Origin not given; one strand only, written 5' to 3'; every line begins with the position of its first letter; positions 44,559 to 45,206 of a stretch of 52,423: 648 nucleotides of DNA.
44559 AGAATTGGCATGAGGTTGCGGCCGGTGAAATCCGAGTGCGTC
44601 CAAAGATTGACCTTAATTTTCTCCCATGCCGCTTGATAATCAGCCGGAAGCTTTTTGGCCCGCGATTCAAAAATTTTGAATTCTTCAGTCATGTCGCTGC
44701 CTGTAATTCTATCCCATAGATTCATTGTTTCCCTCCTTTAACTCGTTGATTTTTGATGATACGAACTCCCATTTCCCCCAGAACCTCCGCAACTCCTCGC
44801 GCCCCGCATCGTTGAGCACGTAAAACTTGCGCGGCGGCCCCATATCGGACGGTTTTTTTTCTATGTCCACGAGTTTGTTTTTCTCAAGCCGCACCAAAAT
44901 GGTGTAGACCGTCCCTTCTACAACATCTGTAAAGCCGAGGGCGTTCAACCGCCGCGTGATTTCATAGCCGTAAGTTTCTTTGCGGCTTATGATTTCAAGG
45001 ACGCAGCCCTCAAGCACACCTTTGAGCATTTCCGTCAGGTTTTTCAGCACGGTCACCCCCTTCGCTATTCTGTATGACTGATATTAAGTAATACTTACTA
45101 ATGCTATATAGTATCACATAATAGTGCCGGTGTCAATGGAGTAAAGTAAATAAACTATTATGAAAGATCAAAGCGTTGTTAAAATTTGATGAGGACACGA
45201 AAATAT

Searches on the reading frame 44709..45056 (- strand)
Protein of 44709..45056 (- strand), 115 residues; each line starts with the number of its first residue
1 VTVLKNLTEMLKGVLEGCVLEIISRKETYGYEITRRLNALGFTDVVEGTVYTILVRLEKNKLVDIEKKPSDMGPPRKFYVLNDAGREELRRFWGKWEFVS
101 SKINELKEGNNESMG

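Call 69: search_protein_families(library=pfam, proteins=[window:44709-45056:-], max_evalue=0.001)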
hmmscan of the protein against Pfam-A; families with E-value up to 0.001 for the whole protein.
window:44709-45056:- (115 aa): 1 family
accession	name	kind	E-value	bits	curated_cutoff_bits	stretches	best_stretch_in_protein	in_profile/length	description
PF03551.20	PadR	-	7.7e-24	83.9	27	1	19-90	1-74/75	Transcriptional regulator PadR-like family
